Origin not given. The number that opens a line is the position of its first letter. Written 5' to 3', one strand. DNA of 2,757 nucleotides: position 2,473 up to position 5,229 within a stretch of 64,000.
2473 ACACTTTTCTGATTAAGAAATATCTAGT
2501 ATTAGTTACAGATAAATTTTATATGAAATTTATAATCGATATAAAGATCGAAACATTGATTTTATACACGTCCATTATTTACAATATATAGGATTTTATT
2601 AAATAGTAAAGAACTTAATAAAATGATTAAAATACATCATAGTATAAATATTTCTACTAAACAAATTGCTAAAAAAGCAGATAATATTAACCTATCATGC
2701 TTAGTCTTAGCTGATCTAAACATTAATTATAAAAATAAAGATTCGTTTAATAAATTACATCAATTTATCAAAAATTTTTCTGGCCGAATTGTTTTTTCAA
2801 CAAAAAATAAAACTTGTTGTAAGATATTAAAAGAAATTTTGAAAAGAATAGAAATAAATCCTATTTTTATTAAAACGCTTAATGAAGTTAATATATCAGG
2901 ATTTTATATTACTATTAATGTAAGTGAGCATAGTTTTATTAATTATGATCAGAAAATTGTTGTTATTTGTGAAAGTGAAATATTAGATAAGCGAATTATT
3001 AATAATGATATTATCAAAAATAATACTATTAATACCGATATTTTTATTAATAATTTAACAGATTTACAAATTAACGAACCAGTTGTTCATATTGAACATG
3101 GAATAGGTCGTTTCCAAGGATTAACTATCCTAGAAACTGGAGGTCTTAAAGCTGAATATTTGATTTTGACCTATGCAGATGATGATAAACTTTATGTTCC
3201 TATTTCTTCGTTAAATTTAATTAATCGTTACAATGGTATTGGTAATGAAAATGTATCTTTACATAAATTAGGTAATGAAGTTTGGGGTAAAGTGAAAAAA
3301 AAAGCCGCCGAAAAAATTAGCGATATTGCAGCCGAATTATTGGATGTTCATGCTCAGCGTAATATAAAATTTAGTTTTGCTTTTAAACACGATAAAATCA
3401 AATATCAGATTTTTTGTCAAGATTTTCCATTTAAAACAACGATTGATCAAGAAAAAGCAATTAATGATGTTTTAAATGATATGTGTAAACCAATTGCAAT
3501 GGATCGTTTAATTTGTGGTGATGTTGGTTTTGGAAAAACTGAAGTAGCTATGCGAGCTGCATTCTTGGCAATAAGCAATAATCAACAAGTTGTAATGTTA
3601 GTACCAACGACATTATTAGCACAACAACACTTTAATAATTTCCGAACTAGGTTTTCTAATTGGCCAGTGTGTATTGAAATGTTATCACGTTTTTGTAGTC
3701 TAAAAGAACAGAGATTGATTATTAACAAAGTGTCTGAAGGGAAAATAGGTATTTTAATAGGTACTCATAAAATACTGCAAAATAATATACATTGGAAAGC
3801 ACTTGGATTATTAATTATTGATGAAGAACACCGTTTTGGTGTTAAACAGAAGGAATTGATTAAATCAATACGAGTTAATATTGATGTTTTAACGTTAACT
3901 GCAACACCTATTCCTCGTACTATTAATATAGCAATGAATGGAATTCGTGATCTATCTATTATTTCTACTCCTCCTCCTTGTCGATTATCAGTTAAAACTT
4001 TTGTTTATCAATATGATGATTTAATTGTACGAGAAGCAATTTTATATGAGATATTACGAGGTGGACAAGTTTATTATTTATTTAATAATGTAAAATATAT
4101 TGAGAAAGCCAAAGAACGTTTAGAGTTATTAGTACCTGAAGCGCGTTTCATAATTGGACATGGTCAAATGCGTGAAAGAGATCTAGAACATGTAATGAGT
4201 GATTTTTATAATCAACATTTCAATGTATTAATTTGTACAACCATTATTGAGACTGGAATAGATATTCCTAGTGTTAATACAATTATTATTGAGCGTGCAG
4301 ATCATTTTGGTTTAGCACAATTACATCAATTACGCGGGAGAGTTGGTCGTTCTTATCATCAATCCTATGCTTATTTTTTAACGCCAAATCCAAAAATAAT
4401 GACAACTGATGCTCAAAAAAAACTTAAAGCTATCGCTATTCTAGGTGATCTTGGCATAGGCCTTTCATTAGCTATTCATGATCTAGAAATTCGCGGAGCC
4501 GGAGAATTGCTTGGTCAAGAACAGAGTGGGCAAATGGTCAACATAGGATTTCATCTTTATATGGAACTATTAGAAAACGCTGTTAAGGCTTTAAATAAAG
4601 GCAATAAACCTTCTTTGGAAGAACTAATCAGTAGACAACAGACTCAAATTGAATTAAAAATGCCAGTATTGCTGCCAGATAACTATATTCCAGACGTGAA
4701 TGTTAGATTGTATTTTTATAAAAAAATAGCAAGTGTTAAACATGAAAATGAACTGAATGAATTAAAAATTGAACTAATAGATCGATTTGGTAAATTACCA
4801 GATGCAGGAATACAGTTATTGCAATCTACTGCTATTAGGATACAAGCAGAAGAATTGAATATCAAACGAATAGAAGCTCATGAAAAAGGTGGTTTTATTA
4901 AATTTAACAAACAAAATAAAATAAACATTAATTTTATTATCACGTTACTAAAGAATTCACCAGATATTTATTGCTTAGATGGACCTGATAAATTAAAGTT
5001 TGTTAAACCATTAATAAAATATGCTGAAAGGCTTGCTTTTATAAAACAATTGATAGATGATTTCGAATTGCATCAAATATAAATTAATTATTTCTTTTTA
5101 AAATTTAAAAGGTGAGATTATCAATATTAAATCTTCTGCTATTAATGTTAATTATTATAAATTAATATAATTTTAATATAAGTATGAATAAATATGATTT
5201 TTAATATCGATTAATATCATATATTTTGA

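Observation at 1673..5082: Mfd split by decay: the UvrA-recruiting N-terminal module is dead, but the 819-codon RNAP-binding/translocase part is intact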

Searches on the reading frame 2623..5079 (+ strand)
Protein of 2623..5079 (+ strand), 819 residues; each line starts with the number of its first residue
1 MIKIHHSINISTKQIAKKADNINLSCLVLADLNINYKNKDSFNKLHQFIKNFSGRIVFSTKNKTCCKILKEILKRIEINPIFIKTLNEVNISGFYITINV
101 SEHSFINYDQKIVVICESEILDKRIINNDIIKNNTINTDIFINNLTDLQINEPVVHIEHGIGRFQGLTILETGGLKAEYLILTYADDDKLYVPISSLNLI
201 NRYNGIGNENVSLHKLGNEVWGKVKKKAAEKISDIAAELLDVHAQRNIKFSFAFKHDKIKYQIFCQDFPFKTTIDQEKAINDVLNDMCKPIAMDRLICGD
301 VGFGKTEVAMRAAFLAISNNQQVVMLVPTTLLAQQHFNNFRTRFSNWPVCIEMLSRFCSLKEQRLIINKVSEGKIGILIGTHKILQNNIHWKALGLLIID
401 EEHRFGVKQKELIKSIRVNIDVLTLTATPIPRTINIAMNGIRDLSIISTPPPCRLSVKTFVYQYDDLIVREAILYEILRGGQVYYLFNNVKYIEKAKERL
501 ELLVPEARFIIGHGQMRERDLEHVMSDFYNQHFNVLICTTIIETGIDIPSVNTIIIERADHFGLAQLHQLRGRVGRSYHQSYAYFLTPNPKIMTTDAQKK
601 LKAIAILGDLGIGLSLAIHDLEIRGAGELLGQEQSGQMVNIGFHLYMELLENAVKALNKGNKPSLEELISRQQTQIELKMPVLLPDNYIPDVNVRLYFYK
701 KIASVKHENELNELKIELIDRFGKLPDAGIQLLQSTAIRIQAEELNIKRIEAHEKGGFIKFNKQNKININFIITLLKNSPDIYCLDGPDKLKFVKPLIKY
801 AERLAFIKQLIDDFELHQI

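Call 5: search_solved_structures(query=window:2623-5079:+, show_alignments=1)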
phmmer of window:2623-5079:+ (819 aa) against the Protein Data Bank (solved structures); distinct sequences matched with E-value up to 0.001: 31.
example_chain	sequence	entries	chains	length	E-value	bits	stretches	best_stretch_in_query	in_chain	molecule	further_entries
6x26_A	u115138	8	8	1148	0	1104.6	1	8-816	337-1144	Transcription-repair-coupling factor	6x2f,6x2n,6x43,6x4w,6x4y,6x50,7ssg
2eyq_A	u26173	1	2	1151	0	1104.6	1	8-816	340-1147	Transcription-repair coupling factor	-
9n07_A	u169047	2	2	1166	0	1104.5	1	8-816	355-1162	Transcription-repair-coupling factor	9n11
6xeo_A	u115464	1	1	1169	0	1104.5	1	8-816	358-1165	Transcription-repair-coupling factor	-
6ac6_A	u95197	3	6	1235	2.2e-168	564.9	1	112-752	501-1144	Mycobacterium smegmatis Mfd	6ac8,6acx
6aca_A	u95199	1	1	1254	1.5e-160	539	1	148-741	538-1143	Mycobacterium tuberculosis Mfd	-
6m6a_M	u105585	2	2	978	4.2e-156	524.3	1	152-747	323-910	Transcription-repair-coupling factor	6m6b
13jq_A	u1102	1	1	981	1.2e-155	522.8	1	152-747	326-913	Transcription-repair-coupling factor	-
1gm5_A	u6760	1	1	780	1.7e-72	247.8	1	262-638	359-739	RECG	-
9wm0_A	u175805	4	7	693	1.5e-64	221.6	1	256-637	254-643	ATP-dependent DNA helicase RecG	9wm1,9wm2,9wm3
6yhz_A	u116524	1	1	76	2.5e-26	95.1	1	144-217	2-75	Transcription-repair-coupling factor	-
3hjh_A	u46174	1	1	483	2.8e-16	61.9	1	8-140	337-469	Transcription-repair-coupling factor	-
1wp9_A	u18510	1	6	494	1.5e-09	39.7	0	516-577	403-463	ATP-dependent RNA helicase, putative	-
3mlq_E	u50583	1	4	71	1.8e-09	39.4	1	153-210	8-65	Transcription-repair coupling factor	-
2qsr_A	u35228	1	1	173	2.3e-09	39.1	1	673-764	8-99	Transcription-repair coupling factor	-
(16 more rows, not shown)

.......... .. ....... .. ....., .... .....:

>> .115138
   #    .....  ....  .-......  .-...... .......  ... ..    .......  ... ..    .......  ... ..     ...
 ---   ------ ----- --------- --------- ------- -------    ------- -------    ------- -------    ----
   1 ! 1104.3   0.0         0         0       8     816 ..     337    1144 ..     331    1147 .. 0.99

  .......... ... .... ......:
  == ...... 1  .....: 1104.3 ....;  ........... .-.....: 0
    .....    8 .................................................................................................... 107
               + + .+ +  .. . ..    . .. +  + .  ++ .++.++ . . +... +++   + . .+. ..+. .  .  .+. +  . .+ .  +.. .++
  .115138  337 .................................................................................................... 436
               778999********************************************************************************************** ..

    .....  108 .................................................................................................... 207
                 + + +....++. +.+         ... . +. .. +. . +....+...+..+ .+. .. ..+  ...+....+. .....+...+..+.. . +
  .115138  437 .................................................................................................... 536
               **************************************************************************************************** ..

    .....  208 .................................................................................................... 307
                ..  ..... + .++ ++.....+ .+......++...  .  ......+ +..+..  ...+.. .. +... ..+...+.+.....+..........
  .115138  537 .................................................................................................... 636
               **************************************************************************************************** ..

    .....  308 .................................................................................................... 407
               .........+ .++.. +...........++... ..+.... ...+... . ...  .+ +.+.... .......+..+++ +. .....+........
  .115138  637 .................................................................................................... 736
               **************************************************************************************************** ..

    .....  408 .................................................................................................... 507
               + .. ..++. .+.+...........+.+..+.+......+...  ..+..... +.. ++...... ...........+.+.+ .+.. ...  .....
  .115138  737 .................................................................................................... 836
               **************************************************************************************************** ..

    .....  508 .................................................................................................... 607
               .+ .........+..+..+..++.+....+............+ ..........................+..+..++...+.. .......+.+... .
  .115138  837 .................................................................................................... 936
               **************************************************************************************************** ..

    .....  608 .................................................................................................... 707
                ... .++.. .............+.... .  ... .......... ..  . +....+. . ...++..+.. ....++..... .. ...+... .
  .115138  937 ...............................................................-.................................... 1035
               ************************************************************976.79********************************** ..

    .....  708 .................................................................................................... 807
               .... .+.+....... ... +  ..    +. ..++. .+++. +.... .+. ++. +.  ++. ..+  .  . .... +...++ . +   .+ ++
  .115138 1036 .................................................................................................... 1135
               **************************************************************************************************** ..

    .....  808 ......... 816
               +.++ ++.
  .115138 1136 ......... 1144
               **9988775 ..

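Call 6: search_protein_families(library=pfam, proteins=[window:2623-5079:+])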
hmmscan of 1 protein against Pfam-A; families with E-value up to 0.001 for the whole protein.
window:2623-5079:+ (819 aa): 7 families
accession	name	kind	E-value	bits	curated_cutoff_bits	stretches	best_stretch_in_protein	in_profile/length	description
PF03461.20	TRCF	-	1.6e-27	96.1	25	1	678-770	1-93/95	TRCF domain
PF00270.35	DEAD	-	4e-25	88.9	26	1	275-434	3-164/167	DEAD/DEAH box helicase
PF00271.37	Helicase_C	-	5.7e-20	72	23.5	1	473-576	5-108/110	Helicase conserved C-terminal domain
PF02559.22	CarD_TRCF_RID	-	6.3e-18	65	23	1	148-203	1-56/57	CarD-like/TRCF RID domain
PF21132.2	MFD_D3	-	2.4e-15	56.7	21.8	1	48-119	1-72/73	MFD, D3 domain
PF04851.21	ResIII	-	7.7e-12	45.9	22.5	1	275-429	7-162/164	Type III restriction enzyme, res subunit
PF22590.2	Cas3-like_C_2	-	0.00011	22.9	27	1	491-577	13-104/106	CRISPR-associated nuclease/helicase Cas3, C-terminal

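Call 7: search_protein_families(library=ncbifam, proteins=[window:2623-5079:+])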
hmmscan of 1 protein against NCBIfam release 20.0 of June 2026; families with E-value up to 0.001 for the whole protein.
window:2623-5079:+ (819 aa): 33 families (the best 25 are shown)
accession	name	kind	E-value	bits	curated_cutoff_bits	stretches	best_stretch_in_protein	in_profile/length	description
NF007966.0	PRK10689.1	equivalog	0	1285.7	1329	1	5-819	334-1147/1148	transcription-repair coupling factor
TIGR00580.2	mfd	equivalog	1.9e-276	920.1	800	1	5-751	180-907/907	transcription-repair coupling factor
NF008168.0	PRK10917.2-2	equivalog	1.2e-115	387.6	718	1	252-638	346-738/795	ATP-dependent DNA helicase RecG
NF008165.0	PRK10917.1-3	equivalog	4.1e-111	372.6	711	1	248-638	241-635/692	ATP-dependent DNA helicase RecG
TIGR00643.1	recG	equivalog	3.6e-109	366.2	659.4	1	259-638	223-607/629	ATP-dependent DNA helicase RecG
NF008170.0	PRK10917.2-4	equivalog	7.8e-95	318.5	975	1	245-636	374-769/826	ATP-dependent DNA helicase RecG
NF008163.0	PRK10917.1-1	equivalog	2.1e-90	304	796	1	234-638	231-643/692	ATP-dependent DNA helicase RecG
NF008164.0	PRK10917.1-2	equivalog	3.6e-88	296.6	785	1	265-637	270-645/704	ATP-dependent DNA helicase RecG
NF008166.0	PRK10917.1-4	equivalog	1.8e-82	277.5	864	1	255-638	261-656/705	ATP-dependent DNA helicase RecG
NF008167.0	PRK10917.2-1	equivalog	4.7e-70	236.6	995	2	262-464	275-491/744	ATP-dependent DNA helicase RecG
NF008169.0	PRK10917.2-3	equivalog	4.1e-60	204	555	1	253-657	211-603/610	ATP-dependent DNA helicase RecG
TIGR00595.1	priA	equivalog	7.9e-23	80.8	230.35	1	296-413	1-113/509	replication restart helicase PriA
NF004066.1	PRK05580.1-3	equivalog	1.1e-19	70.3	813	1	234-411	214-385/788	primosomal protein N'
NF004067.0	PRK05580.1-4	equivalog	8.7e-17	60.7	763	1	224-413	158-338/737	primosomal protein N'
NF004070.0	PRK05580.2-2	equivalog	9.6e-17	60.4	921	1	273-412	198-332/729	primosomal protein N'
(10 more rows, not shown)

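Call 8: find_related_loci(query=window:2623-5079:+, collection=genome_contigs, flank=6000)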
Query window:2623-5079:+ (819 aa) in genome_contigs; peptide patterns used: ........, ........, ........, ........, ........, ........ (x = any residue, [..] = any of these).
55 stretches matched a pattern; 4 encode a relative of the query (tblastn E <= 1e-3); 4 distinct loci.
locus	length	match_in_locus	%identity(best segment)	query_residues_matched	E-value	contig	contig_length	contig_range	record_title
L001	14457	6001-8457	97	1-819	0e+0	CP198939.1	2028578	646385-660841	MAG: Arsenophonus sp. isolate ER-HX2-MAG3 chromosome, complete genome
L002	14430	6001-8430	64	8-818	0e+0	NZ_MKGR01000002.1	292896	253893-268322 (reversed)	Xenorhabdus thuongxuanensis strain 30TX1 Xentx_2, whole genome shotgun sequence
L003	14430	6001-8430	64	8-818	0e+0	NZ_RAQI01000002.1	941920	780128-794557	Xenorhabdus ehlersii strain DSM 16337 Ga0242589_12, whole genome shotgun sequence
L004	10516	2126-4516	47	21-814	0e+0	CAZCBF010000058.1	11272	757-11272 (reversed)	MAG TPA_asm: uncultured Methylophilaceae bacterium isolate SRP065251_co2_47 genome assembly, contig: NODE_4733_length_11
